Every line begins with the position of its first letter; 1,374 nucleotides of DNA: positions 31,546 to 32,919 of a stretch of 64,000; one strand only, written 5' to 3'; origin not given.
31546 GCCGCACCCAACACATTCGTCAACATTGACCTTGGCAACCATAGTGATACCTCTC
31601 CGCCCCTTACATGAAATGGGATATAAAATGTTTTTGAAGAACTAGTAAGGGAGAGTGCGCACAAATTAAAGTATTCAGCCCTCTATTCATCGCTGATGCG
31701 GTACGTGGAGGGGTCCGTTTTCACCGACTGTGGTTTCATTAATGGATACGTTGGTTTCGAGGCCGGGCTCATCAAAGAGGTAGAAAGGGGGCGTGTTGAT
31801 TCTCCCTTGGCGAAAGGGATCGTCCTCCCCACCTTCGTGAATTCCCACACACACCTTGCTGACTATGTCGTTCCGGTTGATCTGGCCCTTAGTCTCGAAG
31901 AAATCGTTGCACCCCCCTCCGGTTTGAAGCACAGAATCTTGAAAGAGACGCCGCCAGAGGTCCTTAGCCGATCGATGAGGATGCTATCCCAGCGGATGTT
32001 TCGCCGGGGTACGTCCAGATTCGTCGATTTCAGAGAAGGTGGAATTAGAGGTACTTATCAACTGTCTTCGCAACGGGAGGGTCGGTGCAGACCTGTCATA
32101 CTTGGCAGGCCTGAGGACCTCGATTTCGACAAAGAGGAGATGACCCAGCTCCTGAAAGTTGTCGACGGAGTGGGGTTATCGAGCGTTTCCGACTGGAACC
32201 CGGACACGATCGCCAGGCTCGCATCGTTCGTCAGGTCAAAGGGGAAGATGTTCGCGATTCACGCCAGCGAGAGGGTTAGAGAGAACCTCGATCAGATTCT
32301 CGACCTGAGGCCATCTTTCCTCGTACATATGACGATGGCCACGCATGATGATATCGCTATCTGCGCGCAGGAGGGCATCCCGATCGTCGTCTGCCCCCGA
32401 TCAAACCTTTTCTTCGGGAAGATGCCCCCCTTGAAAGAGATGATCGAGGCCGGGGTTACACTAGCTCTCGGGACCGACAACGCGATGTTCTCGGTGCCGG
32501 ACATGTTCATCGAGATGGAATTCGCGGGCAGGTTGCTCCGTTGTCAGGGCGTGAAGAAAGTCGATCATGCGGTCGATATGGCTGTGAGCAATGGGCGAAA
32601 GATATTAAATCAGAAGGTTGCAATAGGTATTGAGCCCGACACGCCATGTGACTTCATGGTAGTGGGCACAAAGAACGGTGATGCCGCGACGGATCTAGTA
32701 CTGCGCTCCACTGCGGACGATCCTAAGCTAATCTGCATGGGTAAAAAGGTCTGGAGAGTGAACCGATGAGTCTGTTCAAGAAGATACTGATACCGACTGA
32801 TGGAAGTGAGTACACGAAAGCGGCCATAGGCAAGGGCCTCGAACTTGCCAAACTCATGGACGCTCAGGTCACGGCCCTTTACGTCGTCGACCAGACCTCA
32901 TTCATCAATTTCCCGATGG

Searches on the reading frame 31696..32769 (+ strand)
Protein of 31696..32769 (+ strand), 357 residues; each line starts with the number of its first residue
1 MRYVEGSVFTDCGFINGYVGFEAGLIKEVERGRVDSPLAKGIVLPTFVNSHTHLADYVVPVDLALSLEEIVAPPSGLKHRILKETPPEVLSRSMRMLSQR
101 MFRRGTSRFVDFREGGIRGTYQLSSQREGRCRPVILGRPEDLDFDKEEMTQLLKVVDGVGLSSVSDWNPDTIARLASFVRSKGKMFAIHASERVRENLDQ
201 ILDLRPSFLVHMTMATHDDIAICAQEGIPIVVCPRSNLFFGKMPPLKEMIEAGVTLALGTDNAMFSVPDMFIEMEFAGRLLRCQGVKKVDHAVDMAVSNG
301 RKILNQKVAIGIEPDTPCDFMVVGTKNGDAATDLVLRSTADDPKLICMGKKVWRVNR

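Call 33: find_encoding_contigs(protein=window:31696-32769:+, flank=10000, max_places=4)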
Protein window:31696-32769:+ (357 aa): 3 contigs read that carry it; 2 places shown.
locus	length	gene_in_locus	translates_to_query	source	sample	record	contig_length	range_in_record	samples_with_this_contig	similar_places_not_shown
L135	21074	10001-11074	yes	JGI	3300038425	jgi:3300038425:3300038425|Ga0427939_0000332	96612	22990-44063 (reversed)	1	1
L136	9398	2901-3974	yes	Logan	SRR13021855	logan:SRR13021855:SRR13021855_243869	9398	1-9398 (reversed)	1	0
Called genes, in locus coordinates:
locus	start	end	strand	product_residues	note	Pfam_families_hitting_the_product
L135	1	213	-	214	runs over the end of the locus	PF00132:Hexapep, PF14602:Hexapep_2 (weak)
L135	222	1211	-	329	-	PF00291:PALP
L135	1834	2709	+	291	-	PF24830:DUF7714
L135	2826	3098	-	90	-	-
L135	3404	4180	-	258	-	PF10418:DHODB_Fe-S_bind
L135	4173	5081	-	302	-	PF01180:DHO_dh, PF01207:Dus (faint)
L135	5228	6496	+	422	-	PF00266:Aminotran_5, PF00155:Aminotran_1_2, PF01041:DegT_DnrJ_EryC1 (weak), PF01212:Beta_elim_lyase (faint)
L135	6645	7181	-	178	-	PF02834:LigT_PEase, PF10469:AKAP7_NLS, PF13563:2_5_RNA_ligase2, PF02834:LigT_PEase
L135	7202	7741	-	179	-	PF01661:Macro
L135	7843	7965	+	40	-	-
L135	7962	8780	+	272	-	PF01266:DAO (faint), PF07992:Pyr_redox_2, PF13738:Pyr_redox_3, PF00070:Pyr_redox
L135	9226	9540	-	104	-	-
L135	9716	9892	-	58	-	PF12797:Fer4_2 (weak), PF14697:Fer4_21 (weak), PF00037:Fer4, PF13237:Fer4_10, PF12838:Fer4_7, PF13187:Fer4_9, PF25160:LdpA_Fe-S-bd (weak), PF00037:Fer4, +5 more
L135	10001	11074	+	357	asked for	PF01979:Amidohydro_1, PF07969:Amidohydro_3 (faint)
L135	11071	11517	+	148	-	PF00582:Usp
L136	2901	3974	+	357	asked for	PF01979:Amidohydro_1, PF07969:Amidohydro_3 (faint)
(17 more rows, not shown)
